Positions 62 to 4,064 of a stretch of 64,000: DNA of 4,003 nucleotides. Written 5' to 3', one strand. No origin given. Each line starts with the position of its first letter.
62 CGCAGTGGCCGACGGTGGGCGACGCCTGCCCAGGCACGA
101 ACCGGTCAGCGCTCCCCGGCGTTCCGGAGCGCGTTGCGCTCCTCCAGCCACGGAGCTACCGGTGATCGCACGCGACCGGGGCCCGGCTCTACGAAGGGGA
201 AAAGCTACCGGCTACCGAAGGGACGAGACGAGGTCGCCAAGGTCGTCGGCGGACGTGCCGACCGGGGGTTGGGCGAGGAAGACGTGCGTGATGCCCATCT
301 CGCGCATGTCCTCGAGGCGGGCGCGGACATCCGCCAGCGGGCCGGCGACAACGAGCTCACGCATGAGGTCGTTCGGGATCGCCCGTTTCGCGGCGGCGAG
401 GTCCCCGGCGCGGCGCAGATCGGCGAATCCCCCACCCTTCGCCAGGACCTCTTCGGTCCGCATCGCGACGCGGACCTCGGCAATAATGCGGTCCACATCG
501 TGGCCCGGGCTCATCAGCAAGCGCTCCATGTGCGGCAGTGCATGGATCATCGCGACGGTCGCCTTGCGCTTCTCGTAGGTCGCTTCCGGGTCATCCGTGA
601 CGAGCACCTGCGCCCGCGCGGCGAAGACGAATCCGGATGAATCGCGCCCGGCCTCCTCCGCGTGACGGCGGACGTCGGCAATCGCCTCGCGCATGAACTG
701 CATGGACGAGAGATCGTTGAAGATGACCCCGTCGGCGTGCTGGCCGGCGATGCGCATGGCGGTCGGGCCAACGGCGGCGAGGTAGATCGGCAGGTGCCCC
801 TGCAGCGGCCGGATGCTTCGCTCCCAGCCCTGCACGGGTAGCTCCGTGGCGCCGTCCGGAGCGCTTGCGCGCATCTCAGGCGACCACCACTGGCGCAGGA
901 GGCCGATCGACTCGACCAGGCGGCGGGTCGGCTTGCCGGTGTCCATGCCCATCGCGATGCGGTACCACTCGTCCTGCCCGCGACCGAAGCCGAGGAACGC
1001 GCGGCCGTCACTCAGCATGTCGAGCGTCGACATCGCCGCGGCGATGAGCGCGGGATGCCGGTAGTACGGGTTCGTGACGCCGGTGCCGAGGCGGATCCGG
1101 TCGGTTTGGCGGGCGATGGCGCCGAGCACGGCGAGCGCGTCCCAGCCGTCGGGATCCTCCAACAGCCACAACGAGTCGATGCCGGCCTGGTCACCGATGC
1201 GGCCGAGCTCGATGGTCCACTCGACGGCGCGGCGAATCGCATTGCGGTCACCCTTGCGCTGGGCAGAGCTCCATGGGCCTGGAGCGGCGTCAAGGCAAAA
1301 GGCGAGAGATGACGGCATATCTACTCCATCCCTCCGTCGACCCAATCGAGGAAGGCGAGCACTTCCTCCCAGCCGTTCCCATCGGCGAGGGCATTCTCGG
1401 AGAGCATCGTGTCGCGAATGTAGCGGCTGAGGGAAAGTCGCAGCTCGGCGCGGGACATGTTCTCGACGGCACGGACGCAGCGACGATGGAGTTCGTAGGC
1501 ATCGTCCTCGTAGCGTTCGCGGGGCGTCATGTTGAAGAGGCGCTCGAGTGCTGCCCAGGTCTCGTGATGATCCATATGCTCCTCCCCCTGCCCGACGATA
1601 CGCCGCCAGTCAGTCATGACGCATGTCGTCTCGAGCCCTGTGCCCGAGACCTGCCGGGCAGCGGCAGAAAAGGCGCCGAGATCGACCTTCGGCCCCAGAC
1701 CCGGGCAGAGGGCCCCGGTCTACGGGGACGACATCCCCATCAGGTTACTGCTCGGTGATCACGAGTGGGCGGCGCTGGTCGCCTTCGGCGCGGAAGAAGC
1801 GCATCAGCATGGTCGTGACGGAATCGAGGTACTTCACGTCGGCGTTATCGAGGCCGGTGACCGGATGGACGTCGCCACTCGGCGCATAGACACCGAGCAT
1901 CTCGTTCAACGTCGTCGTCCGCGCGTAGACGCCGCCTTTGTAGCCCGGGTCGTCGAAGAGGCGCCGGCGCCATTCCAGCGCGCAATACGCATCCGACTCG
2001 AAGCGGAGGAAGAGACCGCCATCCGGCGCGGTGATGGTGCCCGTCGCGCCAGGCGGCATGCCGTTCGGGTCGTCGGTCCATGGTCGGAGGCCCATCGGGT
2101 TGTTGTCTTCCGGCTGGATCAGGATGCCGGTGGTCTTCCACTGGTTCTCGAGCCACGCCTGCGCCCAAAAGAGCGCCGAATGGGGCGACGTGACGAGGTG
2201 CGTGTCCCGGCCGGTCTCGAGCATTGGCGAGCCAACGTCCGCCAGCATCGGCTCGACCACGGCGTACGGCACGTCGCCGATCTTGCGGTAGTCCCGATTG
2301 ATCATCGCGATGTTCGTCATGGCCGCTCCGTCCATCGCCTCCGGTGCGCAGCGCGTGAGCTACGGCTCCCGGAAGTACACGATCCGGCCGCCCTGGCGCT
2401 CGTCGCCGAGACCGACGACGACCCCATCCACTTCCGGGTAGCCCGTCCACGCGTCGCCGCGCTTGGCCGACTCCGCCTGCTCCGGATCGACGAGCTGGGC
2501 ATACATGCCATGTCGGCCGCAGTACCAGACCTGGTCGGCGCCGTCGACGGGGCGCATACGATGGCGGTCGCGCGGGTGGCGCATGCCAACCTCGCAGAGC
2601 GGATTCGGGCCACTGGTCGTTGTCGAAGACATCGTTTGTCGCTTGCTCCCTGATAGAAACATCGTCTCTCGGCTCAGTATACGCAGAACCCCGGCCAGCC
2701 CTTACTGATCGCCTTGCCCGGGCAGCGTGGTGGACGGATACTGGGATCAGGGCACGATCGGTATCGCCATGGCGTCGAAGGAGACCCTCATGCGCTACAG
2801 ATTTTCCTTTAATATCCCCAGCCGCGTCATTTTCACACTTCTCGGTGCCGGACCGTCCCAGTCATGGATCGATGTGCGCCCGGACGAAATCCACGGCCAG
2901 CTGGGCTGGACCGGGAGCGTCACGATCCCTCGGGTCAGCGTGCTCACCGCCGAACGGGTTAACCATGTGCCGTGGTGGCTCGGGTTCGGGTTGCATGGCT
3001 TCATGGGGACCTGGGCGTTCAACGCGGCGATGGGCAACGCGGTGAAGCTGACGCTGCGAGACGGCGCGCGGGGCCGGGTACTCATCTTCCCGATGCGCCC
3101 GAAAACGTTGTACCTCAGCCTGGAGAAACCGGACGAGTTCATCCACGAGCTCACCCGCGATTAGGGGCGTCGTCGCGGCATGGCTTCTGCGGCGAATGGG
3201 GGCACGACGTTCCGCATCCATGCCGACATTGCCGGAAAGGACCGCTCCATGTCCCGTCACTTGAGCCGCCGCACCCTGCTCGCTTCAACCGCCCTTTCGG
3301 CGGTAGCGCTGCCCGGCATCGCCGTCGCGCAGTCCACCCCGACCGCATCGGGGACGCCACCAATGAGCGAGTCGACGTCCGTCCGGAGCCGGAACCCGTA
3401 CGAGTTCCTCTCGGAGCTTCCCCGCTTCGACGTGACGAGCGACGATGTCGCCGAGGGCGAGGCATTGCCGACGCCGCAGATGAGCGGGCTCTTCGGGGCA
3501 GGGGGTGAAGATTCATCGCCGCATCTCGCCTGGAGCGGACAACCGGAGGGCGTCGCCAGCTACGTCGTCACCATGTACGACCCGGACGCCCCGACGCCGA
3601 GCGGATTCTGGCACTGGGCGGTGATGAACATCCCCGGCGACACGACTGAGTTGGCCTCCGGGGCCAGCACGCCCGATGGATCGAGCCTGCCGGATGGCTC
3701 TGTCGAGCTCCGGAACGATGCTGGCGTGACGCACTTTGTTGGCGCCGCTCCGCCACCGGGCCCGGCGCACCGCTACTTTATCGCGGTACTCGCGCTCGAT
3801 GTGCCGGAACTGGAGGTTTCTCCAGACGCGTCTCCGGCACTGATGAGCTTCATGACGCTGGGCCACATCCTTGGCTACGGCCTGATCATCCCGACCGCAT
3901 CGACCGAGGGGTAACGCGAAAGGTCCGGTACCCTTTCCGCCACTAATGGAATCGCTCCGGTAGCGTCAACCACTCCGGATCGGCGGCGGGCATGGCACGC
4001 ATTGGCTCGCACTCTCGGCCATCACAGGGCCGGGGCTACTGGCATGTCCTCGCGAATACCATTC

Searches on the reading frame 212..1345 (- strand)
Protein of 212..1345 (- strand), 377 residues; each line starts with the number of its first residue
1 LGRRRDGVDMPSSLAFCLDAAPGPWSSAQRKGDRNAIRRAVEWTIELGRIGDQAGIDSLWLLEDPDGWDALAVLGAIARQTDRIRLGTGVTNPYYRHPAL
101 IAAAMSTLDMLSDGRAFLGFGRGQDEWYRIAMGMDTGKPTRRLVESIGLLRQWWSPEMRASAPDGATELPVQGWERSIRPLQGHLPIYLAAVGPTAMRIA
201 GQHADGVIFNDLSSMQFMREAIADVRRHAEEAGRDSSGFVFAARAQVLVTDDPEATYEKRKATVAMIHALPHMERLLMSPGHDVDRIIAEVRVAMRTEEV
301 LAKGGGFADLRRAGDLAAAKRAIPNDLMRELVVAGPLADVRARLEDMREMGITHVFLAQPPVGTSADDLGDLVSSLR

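Call 22: search_protein_families(library=pfam, proteins=[window:212-1345:-], max_evalue=0.1)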
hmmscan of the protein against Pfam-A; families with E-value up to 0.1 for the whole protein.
window:212-1345:- (377 aa): 1 family
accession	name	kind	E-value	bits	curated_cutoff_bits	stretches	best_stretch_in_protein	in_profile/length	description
PF00296.26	Bac_luciferase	-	2.1e-57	195.3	27.9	1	37-354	18-314/314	Luciferase-like monooxygenase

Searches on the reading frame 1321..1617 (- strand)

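Call 22: search_protein_families(library=pfam, proteins=[window:1321-1617:-], max_evalue=0.1)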
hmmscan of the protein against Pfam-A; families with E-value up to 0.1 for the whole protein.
window:1321-1617:- (98 aa): 1 family
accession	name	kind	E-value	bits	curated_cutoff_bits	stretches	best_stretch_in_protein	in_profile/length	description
PF02022.25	Integrase_Zn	-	0.093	13.2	22.6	0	12-34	3-25/38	Integrase Zinc binding domain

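Call 47: search_protein_families(library=phrogs, proteins=[window:1321-1617:-], max_evalue=0.01)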
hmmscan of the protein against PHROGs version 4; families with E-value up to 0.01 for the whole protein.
window:1321-1617:- (98 aa): 0 families

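Call 48: search_protein_families(library=padloc, proteins=[window:1321-1617:-], max_evalue=0.01)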
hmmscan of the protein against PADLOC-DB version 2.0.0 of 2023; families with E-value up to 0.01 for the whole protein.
window:1321-1617:- (98 aa): 0 families

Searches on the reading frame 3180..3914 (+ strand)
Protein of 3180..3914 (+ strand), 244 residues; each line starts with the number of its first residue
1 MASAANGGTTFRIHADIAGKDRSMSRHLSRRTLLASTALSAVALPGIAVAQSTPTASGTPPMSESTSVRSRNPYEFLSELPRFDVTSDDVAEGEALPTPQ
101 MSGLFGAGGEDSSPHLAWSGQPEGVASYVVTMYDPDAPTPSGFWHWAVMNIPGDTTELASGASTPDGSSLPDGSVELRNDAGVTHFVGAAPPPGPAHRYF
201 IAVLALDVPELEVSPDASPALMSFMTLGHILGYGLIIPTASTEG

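Call 22: search_protein_families(library=pfam, proteins=[window:3180-3914:+], max_evalue=0.1)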
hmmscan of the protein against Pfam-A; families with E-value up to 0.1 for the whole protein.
window:3180-3914:+ (244 aa): 2 families
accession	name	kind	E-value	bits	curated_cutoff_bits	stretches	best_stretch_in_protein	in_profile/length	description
PF01161.25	PBP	-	8.5e-34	117.2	24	1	105-236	6-131/135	Phosphatidylethanolamine-binding protein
PF01241.23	PSI_PSAK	-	0.075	13.4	23.2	0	219-237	45-63/70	Photosystem I psaG / psaK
